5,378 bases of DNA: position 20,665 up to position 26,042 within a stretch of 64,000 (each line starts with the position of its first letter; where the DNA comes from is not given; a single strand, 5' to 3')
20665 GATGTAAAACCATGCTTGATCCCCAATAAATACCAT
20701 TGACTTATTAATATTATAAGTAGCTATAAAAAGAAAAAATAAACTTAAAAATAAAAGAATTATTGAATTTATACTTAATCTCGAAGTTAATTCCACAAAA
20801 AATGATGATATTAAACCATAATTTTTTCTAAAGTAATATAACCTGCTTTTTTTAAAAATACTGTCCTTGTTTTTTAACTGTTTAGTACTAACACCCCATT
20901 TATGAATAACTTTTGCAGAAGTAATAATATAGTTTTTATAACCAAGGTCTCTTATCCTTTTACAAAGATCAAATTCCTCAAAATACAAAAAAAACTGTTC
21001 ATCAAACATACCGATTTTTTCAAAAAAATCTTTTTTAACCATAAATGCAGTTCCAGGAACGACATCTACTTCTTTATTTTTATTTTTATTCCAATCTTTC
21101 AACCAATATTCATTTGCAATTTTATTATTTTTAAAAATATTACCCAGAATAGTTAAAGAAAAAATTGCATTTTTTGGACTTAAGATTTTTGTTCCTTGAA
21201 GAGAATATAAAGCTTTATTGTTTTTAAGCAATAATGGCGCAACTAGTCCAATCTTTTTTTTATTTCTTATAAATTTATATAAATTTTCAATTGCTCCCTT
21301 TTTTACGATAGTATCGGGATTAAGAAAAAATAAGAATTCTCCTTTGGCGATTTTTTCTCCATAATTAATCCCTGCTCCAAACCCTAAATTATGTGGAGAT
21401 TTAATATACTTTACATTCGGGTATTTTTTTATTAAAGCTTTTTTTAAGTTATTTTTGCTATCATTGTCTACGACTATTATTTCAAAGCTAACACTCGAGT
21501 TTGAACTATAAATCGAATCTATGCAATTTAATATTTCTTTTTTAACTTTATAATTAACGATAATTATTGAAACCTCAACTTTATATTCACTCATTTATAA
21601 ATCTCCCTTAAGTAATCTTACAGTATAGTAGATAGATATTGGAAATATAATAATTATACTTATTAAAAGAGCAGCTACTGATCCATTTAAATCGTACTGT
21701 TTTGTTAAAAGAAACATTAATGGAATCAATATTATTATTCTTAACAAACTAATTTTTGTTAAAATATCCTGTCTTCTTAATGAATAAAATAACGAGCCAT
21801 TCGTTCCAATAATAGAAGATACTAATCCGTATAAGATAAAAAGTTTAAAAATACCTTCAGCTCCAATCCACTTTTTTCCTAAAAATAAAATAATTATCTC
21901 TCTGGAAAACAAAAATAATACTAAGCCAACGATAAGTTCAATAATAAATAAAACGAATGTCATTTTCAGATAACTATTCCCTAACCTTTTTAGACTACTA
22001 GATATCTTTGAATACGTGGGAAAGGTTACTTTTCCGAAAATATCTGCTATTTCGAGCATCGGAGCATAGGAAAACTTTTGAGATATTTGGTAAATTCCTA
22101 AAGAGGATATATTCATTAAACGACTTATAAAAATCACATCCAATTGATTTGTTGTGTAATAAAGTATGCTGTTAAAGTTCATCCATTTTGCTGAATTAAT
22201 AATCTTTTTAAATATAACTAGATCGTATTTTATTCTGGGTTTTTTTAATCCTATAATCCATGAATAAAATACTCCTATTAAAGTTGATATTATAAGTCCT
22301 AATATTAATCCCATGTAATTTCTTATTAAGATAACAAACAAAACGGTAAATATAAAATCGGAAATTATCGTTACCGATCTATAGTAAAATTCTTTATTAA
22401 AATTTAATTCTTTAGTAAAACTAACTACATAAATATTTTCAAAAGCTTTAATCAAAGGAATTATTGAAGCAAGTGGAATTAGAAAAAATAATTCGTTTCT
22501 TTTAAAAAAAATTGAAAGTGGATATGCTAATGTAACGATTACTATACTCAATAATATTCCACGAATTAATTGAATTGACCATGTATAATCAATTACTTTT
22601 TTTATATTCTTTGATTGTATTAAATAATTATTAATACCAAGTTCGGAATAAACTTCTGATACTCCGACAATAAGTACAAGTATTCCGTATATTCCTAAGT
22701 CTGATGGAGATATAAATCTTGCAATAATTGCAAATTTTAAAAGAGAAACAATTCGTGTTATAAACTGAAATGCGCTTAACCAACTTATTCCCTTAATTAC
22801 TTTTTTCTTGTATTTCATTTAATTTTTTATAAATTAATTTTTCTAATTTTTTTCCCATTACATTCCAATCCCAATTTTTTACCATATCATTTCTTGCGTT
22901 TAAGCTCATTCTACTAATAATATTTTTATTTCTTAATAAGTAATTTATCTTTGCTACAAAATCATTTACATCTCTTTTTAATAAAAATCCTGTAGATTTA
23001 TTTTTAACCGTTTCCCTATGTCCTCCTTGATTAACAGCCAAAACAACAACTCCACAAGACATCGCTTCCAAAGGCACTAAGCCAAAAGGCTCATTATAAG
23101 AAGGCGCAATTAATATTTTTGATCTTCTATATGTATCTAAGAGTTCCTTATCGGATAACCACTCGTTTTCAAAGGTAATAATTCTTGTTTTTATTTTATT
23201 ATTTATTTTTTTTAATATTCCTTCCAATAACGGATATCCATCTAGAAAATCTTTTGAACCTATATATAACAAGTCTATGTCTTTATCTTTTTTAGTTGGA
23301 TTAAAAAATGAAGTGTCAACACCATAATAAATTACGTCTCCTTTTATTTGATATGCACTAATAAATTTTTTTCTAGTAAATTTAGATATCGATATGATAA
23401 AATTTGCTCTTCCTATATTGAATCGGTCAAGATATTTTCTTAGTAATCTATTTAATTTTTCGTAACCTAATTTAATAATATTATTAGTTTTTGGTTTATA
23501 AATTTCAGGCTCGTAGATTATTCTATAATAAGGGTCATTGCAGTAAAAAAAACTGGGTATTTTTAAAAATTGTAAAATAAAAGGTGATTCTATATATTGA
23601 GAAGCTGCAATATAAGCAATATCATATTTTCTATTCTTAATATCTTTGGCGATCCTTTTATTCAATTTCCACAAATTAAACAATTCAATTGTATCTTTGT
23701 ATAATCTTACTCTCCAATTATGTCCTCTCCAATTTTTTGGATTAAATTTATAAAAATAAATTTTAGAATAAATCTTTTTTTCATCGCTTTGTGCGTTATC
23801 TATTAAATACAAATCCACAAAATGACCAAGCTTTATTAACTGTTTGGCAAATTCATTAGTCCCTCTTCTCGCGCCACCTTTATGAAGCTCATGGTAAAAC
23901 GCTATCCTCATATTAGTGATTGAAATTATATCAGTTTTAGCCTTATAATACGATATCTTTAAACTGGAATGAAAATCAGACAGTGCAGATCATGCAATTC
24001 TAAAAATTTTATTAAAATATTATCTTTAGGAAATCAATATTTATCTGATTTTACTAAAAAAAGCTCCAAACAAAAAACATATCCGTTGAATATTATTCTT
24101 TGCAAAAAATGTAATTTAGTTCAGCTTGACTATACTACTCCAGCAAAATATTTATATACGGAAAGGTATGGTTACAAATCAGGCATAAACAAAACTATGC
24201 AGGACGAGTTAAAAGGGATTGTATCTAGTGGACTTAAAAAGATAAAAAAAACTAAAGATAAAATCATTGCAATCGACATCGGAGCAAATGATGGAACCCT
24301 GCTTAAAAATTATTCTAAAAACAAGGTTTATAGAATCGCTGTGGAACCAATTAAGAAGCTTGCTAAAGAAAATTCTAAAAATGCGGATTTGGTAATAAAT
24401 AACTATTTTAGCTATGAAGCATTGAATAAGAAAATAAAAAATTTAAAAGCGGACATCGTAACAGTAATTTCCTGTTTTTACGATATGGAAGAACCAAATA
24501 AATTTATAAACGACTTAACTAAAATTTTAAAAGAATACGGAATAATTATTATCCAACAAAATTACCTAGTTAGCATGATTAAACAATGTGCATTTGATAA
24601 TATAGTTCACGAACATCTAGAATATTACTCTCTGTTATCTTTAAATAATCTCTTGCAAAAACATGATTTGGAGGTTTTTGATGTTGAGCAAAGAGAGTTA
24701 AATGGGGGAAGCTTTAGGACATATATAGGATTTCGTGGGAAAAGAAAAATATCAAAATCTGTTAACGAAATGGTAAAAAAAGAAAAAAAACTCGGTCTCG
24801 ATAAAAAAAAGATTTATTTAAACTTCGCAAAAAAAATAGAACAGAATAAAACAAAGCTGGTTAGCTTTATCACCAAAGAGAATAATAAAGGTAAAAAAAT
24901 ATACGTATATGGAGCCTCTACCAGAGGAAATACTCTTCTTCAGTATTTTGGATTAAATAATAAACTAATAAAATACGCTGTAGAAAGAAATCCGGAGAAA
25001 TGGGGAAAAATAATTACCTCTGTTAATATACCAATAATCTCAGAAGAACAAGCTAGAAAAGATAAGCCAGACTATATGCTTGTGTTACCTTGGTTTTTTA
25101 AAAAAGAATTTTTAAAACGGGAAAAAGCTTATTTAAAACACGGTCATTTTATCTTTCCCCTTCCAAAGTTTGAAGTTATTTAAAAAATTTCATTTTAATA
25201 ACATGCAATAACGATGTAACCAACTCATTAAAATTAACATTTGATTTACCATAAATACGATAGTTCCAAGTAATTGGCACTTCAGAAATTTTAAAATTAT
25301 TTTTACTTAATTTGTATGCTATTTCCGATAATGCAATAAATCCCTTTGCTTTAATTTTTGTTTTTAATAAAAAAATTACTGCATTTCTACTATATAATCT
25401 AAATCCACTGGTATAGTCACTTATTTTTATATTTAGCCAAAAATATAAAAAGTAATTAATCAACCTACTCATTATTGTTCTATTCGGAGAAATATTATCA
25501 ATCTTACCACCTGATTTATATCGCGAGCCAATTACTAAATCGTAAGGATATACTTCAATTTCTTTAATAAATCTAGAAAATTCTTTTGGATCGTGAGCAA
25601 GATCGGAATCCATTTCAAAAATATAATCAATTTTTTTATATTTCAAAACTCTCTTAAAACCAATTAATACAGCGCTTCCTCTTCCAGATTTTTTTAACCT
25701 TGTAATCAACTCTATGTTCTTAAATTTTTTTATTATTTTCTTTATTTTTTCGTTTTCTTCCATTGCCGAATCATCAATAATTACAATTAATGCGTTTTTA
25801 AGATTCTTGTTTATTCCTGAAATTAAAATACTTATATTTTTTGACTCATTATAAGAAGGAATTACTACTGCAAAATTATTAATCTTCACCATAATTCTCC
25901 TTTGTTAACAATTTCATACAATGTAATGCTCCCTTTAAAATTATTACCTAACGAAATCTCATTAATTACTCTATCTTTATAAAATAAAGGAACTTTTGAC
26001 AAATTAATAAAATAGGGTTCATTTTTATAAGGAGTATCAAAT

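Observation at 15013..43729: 28.6-kb tRNA-bounded island of surface glycoconjugate biosynthesis and methylation genes between two conserved core blocks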

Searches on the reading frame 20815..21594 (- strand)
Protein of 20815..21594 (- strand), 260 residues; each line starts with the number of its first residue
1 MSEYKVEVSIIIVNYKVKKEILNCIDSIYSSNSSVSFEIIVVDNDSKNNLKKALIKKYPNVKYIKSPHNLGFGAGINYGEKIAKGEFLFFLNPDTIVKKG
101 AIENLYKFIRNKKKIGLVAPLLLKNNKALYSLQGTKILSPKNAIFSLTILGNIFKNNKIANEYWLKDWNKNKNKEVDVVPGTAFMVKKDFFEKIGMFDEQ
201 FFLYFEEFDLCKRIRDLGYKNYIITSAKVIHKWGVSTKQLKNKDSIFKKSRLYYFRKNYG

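Call 71: search_solved_structures(query=window:20815-21594:-, max_evalue=0.001)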
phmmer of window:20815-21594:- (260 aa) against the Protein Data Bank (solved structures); distinct sequences matched with E-value up to 0.001: 15.
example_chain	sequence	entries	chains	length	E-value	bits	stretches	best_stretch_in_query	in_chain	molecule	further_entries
2z87_A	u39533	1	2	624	2.5e-09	40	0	8-107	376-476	Chondroitin synthase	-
2z86_A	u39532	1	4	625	2.5e-09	40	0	8-107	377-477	Chondroitin synthase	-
3bcv_A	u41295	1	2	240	7.1e-09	38.5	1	7-107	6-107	Putative glycosyltransferase protein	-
6p61_A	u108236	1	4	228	1.1e-08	37.9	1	7-113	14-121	Glycosyltransferase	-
8bz8_A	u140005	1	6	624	5.4e-07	32.4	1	6-111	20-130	Glycosyltransferase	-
5hea_A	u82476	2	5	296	6.5e-07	32.1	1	8-109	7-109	Putative glycosyltransferase (GalT1)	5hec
8bz4_A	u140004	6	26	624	8.9e-07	31.6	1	6-111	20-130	Glycosyltransferase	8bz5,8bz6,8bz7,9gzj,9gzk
6h1j_A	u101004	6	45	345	9.9e-07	31.5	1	7-113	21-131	Probable ss-1,3-N-acetylglucosaminyltransferase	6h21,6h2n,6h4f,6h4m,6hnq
9omh_A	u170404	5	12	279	7.2e-05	25.4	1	7-103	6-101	Glycosyltransferase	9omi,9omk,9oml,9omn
9omm_A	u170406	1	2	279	7.2e-05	25.4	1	7-103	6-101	Glycosyltransferase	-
5tze_C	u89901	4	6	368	7.8e-05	25.3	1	8-111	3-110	Glycosyl transferase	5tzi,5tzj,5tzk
9omj_A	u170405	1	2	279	9.2e-05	25.1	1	7-103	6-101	Glycosyltransferase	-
5mlz_A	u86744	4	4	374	9.7e-05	25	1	6-117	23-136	Dolichol monophosphate mannose synthase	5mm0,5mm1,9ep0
5tz8_A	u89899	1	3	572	0.00029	23.4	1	8-112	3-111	Glycosyl transferase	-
6s22_A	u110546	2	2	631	0.00069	22.2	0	9-224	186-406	Polypeptide N-acetylgalactosaminyltransferase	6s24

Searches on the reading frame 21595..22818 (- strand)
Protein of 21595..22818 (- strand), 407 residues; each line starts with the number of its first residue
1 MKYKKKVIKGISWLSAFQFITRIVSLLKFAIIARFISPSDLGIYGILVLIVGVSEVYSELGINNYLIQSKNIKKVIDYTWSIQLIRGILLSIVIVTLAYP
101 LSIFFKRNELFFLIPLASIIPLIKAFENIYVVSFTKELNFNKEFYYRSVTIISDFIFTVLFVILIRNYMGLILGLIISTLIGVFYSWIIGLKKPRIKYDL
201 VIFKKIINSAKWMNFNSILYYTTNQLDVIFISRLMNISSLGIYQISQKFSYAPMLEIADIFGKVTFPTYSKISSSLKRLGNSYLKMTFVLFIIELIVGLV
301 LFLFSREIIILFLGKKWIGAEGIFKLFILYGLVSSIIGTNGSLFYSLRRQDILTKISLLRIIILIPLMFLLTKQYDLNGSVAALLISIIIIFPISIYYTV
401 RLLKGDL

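Call 5: search_protein_families(library=pfam, proteins=[window:21595-22818:-], max_evalue=0.01)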
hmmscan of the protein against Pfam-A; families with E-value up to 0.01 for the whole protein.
window:21595-22818:- (407 aa): 2 families
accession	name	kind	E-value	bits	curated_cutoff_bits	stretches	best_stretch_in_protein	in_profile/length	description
PF13440.11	Polysacc_synt_3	-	8.9e-50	170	23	1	31-318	1-289/293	Polysaccharide biosynthesis protein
PF01943.22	Polysacc_synt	-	3e-26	92.9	28.2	1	8-272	2-273/274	Polysaccharide biosynthesis protein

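Call 23: search_protein_families(library=ncbifam, proteins=[window:21595-22818:-], max_evalue=0.001)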
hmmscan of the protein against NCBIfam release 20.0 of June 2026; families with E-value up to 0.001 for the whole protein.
window:21595-22818:- (407 aa): 3 families
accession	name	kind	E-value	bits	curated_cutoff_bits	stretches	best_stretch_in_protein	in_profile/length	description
NF007773.0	PRK10459.1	equivalog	1.2e-47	163.1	273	1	3-401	3-404/492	MOP flippase family protein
NF047674.1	TeichurnBiosyTuaB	equivalog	1.1e-33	117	580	1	4-358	5-362/469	teichuronic acid biosynthesis protein TuaB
NF058658.1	Oglyco_Wzx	exception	2.5e-15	56.5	720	1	3-395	6-398/478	O-glycosylation flippase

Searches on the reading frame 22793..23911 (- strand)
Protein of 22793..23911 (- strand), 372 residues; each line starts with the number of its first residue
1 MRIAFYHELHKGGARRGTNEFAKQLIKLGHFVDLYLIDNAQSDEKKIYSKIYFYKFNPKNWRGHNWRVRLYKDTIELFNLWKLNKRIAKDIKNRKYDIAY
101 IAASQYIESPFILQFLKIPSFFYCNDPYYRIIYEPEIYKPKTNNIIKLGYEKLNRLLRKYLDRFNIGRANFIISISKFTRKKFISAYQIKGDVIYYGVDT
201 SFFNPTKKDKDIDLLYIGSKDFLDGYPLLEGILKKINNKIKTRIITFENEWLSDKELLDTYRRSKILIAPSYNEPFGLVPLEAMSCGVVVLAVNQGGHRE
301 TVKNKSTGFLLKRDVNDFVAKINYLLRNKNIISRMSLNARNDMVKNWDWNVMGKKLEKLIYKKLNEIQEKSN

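Call 5: search_protein_families(library=pfam, proteins=[window:22793-23911:-], max_evalue=0.01)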
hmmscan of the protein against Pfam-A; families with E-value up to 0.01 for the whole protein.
window:22793-23911:- (372 aa): 5 families
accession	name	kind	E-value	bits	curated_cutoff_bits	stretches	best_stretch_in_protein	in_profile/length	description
PF00534.26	Glycos_transf_1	-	3.5e-23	82.4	26.4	1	252-341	81-171/172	Glycosyl transferases group 1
PF13692.12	Glyco_trans_1_4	-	1.5e-17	64.6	27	1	211-328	33-142/142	Glycosyl transferases group 1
PF13439.12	Glyco_transf_4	-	4.5e-12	46.8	28.5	1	12-201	2-169/170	Glycosyltransferase Family 4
PF20706.3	GT4-conflict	-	8.3e-07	28.8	26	1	254-309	272-327/385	Family 4 Glycosyltransferase in conflict systems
PF13524.12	Glyco_trans_1_2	-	3.3e-06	27.5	25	1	248-350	31-136/144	Glycosyl transferase-like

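Call 23: search_protein_families(library=ncbifam, proteins=[window:22793-23911:-], max_evalue=0.001)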
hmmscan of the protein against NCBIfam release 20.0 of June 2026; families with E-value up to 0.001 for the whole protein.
window:22793-23911:- (372 aa): 28 families (the best 25 are shown)
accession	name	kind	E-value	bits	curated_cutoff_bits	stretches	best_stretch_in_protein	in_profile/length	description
TIGR02149.1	glgA_Coryne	subfamily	2.6e-20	72.9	302.4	1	244-363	264-389/391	glycogen synthase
TIGR03449.1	mycothiol_MshA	equivalog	1e-17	64.2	462.5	1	245-359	286-399/406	D-inositol-3-phosphate glycosyltransferase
TIGR03999.1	thiol_BshA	equivalog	2.4e-17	62.9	273.7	1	256-363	265-372/375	N-acetyl-alpha-D-glucosaminyl L-malate synthase BshA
NF053787.1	GlcN_PG_synth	equivalog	1.6e-13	50.3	480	1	208-358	208-354/361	N-acetylglucosaminyl phosphatidylglycerol synthase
NF041876.1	EPS_EpsE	equivalog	3.2e-13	49.7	400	1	252-351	284-384/389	exopolysaccharide biosynthesis GT4 family glycosyltransferase EpsE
NF041139.1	TreT_Thcocales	equivalog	7.5e-12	44.7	775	1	207-359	256-405/412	trehalose synthase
NF012028.0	PRK15484.1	subfamily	2.9e-11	43.1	618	1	234-361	249-376/380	lipopolysaccharide N-acetylglucosaminyltransferase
NF038295.1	EPS_HpsP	equivalog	7.3e-11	41.7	550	1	257-358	281-382/388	hormogonium polysaccharide biosynthesis glycosyltransferase HpsP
TIGR04063.1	stp3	hypoth_equivalog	3.3e-10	39.4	442.05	1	278-363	309-394/397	TIGR04063 family PEP-CTERM/XrtA system glycosyltransferase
TIGR02095.1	glgA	subfamily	4.4e-10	38.8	328.45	1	260-359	365-473/477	glycogen/starch synthase, ADP-glucose type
TIGR03088.1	stp2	hypoth_equivalog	8.3e-10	38.2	409.05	1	261-360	270-370/374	TIGR03088 family PEP-CTERM/XrtA system glycosyltransferase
NF046085.1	XrtY_assoc_Gly1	equivalog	3.6e-09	36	400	1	243-362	261-382/387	XrtY-associated glycosyltransferase XYAG1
TIGR02472.1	sucr_P_syn_N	equivalog_domain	4.8e-09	35.6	576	1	262-351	339-429/439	sucrose-phosphate synthase, putative, glycosyltransferase domain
TIGR04047.1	MSMEG_0565_glyc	hypoth_equivalog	5.9e-09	35.5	259.85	1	252-351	265-362/373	MSMEG_0565 family glycosyltransferase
NF053513.1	Gtran_IagA_BgsA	equivalog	6.1e-09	35.3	460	1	234-363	204-330/333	LTA glycolipid anchor biosynthesis glycosyltransferase, IagA/BgsA family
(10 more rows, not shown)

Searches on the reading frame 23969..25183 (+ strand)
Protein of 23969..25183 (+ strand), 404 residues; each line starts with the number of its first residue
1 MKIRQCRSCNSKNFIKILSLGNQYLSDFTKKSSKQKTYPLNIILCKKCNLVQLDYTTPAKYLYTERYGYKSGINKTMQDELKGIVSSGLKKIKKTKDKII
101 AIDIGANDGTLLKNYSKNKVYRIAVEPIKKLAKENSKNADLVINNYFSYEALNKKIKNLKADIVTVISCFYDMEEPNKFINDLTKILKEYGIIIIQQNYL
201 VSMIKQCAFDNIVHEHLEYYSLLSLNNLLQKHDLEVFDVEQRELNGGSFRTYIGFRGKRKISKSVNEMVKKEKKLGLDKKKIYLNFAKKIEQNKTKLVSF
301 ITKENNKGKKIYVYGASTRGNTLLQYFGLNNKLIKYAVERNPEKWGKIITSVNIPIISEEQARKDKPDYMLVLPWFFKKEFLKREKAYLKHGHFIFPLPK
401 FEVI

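Call 5: search_protein_families(library=pfam, proteins=[window:23969-25183:+], max_evalue=0.01)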
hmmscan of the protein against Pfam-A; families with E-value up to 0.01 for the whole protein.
window:23969-25183:+ (404 aa): 6 families
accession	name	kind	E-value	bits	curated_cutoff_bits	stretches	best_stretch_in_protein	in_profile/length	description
PF08484.17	Methyltransf_14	-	5.9e-50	169.6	23.5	1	244-399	2-160/160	C-methyltransferase C-terminal domain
PF08421.16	Methyltransf_13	-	1.2e-12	48.2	31.3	1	6-63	1-62/62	Putative zinc binding domain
PF13489.12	Methyltransf_23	-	7.4e-10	39.2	27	1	91-236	15-161/164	Methyltransferase domain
PF08241.18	Methyltransf_11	-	0.00041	21.4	21.2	1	103-195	2-95/95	Methyltransferase domain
PF08242.18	Methyltransf_12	-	0.00079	20.5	30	1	102-192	1-97/98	Methyltransferase domain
PF13847.12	Methyltransf_31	-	0.0049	17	27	0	131-220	43-129/145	Methyltransferase domain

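Call 23: search_protein_families(library=ncbifam, proteins=[window:23969-25183:+], max_evalue=0.001)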
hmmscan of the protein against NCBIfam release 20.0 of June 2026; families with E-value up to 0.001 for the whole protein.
window:23969-25183:+ (404 aa): 0 families

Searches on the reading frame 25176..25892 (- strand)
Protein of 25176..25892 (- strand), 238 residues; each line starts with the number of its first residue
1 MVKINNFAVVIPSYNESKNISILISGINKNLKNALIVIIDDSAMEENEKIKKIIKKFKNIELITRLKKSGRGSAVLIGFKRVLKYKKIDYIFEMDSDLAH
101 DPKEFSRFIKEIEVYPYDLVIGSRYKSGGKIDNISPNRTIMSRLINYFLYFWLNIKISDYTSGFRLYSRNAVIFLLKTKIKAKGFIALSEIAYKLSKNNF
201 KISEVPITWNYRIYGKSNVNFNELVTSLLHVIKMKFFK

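Call 5: search_protein_families(library=pfam, proteins=[window:25176-25892:-], max_evalue=0.01)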
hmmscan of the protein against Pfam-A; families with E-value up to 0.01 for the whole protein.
window:25176-25892:- (238 aa): 1 family
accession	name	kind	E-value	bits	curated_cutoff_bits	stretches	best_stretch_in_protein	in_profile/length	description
PF00535.33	Glycos_transf_2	-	1.5e-24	87.2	23.3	1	9-172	2-164/168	Glycosyl transferase family 2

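Call 23: search_protein_families(library=ncbifam, proteins=[window:25176-25892:-], max_evalue=0.001)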
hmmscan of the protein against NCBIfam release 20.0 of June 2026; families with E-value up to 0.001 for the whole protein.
window:25176-25892:- (238 aa): 10 families
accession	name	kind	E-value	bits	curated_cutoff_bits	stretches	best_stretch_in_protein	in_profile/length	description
TIGR04182.1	glyco_TIGR04182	equivalog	2.6e-16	59.9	325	1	8-215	3-196/293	S-layer glycoprotein N-glycosyltransferase AglJ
NF007986.1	PRK10714.1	equivalog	4e-14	52.3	529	1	3-230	4-221/316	undecaprenyl-phosphate 4-deoxy-4-formamido-L-arabinose transferase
NF058614.1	PPMAGASynPpgS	equivalog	7.6e-14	51.7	370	1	9-218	4-205/226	polyprenyl-phospho-N-acetylgalactosaminyl synthase PpgS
NF047588.1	GlcsyltransPgfSStrep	equivalog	9.5e-14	51.3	500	1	7-177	3-169/308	glycosyltransferase PgfS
TIGR03937.1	PgaC_IcaA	equivalog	2.1e-07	30.3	422.3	1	4-112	44-150/407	poly-beta-1,6-N-acetyl-D-glucosamine synthase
NF045692.1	OglycostaseCruG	equivalog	2.9e-05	23.2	600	1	4-120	40-160/386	2'-O-glycosyltransferase CruG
NF047683.1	TeichurnBiosyTuaG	equivalog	4.9e-05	23.1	400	1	6-110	7-109/252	teichuronic acid biosynthesis protein TuaG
NF050819.1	PolSacchBiosHfsG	equivalog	0.00041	19.6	500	1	7-107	14-111/302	polysaccharide biosynthesis protein HfsG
TIGR01556.1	rhamnosyltran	subfamily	0.0006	19.1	200.55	1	31-106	17-88/281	rhamnosyltransferase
NF007482.0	PRK10073.1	equivalog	0.00096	18.2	423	0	4-103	5-101/334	glycosyltransferase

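Call 46: search_solved_structures(query=window:25176-25892:-, max_evalue=0.001)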
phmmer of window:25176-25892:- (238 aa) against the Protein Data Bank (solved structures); distinct sequences matched with E-value up to 0.001: 6.
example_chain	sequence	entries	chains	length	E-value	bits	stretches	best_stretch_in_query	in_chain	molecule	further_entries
5mlz_A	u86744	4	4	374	3.5e-20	75.7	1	7-234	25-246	Dolichol monophosphate mannose synthase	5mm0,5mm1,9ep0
2z87_A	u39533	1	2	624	5.8e-08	35.7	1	4-124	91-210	Chondroitin synthase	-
2z86_A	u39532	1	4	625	5.8e-08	35.7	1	4-124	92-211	Chondroitin synthase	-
9hwj_A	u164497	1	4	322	2.1e-07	33.9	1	5-228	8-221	Undecaprenyl-phosphate 4-deoxy-4-formamido-L-arabinose transferase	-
9bhc_C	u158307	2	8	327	8.5e-07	31.9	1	4-229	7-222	Undecaprenyl-phosphate 4-deoxy-4-formamido-L-arabinose transferase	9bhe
8vxh_A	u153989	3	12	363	1.2e-06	31.5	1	4-229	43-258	Undecaprenyl-phosphate 4-deoxy-4-formamido-L-arabinose transferase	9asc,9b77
